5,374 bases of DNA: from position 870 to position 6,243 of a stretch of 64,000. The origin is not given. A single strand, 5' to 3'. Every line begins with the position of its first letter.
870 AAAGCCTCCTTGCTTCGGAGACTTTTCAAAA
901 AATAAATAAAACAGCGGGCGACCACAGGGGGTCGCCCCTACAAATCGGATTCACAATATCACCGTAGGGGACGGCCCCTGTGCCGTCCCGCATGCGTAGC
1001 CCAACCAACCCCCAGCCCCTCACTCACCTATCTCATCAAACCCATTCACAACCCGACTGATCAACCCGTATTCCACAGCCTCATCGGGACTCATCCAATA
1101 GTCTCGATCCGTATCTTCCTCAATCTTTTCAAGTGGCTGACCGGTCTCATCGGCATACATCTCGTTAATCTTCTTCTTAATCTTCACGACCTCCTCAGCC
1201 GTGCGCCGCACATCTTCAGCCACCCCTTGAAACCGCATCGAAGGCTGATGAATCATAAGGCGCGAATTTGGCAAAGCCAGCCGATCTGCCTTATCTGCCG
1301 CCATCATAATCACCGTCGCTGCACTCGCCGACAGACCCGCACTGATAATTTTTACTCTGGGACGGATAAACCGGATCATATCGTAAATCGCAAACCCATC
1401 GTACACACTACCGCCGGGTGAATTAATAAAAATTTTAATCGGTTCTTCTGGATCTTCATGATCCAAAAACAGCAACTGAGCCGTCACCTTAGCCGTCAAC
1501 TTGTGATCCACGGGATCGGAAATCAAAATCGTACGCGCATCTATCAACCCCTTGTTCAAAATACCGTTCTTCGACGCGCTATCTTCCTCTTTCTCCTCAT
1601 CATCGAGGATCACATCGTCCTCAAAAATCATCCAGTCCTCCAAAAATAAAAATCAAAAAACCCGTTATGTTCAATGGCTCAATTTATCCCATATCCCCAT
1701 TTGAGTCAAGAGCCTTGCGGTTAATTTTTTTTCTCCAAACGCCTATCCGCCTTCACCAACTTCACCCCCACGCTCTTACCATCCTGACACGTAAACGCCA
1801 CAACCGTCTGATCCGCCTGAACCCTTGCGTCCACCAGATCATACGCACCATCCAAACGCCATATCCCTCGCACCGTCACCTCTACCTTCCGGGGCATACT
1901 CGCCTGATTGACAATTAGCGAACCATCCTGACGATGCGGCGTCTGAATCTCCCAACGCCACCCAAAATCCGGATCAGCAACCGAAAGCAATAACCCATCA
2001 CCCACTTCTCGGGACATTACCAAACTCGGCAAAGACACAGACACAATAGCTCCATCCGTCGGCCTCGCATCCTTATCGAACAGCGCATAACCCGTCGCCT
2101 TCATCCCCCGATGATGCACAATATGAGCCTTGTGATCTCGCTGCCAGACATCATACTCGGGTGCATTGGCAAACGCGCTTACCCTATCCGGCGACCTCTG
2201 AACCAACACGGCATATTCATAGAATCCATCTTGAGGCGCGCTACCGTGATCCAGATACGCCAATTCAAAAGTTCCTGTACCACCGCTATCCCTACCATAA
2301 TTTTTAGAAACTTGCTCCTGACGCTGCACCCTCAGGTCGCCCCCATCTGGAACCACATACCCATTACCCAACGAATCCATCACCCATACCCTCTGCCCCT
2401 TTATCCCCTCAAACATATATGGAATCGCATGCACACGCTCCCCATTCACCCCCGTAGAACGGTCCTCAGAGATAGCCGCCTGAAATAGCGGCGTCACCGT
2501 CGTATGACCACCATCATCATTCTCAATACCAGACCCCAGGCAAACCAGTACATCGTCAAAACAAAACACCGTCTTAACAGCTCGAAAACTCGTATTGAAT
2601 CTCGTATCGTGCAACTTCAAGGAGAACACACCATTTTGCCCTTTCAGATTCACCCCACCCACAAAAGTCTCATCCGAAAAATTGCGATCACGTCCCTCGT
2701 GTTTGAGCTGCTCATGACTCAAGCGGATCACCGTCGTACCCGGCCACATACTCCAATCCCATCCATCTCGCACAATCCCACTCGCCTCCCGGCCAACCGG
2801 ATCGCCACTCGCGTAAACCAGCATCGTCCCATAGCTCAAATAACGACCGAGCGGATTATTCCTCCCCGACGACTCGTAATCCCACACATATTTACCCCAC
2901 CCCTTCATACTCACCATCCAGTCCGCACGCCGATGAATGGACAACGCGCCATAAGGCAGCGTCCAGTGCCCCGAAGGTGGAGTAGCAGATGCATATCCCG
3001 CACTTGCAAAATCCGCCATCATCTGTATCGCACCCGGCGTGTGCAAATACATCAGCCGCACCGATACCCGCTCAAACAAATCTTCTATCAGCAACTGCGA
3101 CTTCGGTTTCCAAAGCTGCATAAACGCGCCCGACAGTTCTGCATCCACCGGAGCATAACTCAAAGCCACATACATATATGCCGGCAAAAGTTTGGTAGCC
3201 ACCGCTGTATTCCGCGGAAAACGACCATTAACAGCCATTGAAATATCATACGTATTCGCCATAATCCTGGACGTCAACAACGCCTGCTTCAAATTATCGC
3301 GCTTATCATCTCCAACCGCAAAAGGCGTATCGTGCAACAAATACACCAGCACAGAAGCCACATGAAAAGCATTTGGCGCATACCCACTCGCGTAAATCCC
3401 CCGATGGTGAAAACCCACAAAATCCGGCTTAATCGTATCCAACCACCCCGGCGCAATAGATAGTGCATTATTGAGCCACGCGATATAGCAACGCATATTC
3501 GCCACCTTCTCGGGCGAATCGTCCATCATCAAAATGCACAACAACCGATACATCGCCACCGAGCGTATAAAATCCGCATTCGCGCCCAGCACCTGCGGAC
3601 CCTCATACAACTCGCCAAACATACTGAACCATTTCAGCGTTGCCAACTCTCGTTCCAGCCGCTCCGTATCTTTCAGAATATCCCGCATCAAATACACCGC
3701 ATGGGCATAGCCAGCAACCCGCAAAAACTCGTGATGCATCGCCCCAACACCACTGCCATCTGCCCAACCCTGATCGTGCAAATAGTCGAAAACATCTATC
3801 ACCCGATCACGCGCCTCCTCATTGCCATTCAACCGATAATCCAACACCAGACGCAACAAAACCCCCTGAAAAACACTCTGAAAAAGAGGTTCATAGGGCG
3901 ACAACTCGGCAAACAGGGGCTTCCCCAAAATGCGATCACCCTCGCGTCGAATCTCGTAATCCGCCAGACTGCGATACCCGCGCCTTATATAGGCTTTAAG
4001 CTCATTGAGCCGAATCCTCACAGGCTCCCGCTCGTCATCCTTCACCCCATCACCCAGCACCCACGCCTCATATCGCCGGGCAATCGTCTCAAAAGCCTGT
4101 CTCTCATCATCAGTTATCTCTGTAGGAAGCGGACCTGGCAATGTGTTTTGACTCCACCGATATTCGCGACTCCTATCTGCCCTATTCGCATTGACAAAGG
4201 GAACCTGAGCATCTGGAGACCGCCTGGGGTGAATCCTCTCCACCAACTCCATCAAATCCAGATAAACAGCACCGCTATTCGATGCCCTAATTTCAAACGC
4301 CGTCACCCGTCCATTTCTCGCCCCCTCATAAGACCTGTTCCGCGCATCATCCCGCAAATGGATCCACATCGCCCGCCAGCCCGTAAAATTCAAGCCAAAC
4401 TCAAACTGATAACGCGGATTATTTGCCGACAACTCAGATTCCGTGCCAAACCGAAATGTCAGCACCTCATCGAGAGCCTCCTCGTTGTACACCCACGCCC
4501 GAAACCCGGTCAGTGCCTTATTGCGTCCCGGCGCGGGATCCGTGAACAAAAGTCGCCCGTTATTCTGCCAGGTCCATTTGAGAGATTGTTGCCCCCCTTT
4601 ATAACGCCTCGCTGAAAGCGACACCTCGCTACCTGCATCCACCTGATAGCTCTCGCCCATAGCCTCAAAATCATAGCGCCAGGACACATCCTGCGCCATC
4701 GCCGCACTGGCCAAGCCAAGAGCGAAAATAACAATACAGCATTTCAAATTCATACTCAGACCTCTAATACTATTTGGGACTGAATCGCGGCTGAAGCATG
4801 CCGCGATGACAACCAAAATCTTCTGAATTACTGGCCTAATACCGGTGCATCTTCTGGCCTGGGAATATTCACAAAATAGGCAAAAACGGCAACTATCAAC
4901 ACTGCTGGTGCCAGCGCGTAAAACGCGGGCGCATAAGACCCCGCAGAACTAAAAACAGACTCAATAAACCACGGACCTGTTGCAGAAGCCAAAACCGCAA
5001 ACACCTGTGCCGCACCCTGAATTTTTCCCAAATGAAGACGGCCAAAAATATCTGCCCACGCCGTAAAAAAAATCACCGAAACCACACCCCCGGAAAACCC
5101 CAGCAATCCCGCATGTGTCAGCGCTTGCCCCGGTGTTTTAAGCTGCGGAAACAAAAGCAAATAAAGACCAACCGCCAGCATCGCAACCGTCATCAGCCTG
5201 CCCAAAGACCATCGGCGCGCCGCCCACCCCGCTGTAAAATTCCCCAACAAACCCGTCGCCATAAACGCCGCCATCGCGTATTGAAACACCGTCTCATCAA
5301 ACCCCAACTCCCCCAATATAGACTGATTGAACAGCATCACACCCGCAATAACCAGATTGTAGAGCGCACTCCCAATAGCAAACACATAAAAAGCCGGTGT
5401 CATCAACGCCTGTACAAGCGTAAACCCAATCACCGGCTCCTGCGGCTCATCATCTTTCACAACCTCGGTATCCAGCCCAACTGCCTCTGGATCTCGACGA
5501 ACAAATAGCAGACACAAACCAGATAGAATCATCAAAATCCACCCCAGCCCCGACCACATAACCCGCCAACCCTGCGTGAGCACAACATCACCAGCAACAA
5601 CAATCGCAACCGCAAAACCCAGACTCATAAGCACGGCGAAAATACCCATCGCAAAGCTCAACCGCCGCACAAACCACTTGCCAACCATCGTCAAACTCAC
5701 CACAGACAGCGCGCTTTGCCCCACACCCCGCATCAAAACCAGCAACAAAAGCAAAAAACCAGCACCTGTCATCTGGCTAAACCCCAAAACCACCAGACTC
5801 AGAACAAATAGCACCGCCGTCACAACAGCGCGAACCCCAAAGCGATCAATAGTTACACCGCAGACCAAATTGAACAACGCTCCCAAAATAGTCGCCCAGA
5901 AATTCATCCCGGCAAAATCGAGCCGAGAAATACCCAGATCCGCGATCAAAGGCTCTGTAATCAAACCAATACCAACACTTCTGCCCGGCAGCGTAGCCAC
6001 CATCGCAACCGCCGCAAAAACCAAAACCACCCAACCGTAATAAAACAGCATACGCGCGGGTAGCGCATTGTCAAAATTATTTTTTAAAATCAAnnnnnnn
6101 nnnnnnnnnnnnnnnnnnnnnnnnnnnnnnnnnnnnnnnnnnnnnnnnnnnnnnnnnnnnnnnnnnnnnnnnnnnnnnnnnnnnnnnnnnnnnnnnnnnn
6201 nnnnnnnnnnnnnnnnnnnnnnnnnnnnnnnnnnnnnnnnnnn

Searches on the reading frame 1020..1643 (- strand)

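Call 17: search_protein_families(library=pfam, proteins=[window:1020-1643:-], max_evalue=0.001)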
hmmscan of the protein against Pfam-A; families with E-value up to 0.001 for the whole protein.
window:1020-1643:- (207 aa): 1 family
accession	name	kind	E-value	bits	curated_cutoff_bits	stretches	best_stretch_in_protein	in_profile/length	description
PF00574.28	CLP_protease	-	8e-68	228.3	20.2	1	31-200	11-180/182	Clp protease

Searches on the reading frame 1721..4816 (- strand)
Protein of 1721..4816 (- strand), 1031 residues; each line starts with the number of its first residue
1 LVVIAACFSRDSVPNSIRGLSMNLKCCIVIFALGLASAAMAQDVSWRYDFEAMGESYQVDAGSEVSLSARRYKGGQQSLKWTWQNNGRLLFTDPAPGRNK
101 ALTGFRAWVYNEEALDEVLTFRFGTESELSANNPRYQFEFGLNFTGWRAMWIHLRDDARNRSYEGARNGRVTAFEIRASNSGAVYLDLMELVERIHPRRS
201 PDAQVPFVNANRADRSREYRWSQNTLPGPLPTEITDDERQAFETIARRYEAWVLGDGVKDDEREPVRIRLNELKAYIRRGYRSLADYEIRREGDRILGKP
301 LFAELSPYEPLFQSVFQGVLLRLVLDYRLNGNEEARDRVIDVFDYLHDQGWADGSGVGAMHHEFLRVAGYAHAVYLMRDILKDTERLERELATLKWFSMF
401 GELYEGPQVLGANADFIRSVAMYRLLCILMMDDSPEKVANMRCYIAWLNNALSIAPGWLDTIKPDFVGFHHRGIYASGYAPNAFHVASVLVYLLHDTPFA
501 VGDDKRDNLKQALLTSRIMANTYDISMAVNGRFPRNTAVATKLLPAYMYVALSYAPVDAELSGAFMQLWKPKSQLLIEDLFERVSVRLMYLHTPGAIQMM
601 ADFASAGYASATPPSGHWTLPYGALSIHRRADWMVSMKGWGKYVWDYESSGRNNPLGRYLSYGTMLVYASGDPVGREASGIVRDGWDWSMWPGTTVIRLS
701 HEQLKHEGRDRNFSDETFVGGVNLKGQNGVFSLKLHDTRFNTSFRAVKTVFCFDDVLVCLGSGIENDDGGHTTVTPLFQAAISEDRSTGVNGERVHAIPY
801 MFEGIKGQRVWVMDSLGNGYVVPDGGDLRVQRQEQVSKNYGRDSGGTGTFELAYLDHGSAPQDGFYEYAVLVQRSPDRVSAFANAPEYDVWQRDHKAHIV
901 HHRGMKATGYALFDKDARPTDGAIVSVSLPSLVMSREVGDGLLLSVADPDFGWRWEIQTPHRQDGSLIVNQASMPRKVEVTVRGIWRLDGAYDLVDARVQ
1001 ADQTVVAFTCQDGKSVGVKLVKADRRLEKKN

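Call 17: search_protein_families(library=pfam, proteins=[window:1721-4816:-], max_evalue=0.001)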
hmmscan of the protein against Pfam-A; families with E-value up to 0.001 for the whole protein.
window:1721-4816:- (1031 aa): 4 families
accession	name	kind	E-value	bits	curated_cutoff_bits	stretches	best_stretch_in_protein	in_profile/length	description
PF09093.17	Lyase_catalyt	-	4.2e-72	243.8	25.1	1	233-573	6-357/359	Lyase, catalytic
PF02278.25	Lyase_8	-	1.9e-29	103.4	27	1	627-872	11-251/254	Polysaccharide lyase family 8, super-sandwich domain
PF09092.17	Lyase_N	-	7e-29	101.2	26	1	49-207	6-166/166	Lyase, N terminal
PF02884.22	Lyase_8_C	-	0.00056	20.7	22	0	892-949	4-61/69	Polysaccharide lyase family 8, C-terminal beta-sandwich domain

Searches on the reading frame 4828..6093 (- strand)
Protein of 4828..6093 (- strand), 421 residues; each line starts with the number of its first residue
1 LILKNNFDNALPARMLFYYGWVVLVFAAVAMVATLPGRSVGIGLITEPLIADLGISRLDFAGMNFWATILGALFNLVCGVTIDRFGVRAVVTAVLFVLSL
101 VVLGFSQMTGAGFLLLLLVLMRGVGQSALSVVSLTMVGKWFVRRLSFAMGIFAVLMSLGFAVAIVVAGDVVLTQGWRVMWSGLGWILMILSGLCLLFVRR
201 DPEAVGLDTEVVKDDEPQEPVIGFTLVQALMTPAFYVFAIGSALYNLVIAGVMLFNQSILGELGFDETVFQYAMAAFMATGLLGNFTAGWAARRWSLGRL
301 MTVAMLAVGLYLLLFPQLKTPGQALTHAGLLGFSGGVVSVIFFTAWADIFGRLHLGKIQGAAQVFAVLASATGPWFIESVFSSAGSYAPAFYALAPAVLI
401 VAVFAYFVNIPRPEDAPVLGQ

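Call 17: search_protein_families(library=pfam, proteins=[window:4828-6093:-], max_evalue=0.001)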
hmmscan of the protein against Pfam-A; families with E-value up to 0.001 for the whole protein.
window:4828-6093:- (421 aa): 1 family
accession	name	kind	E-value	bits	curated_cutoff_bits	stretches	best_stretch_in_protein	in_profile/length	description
PF07690.21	MFS_1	-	2.7e-29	102.6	33.4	2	37-261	11-233/347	Major Facilitator Superfamily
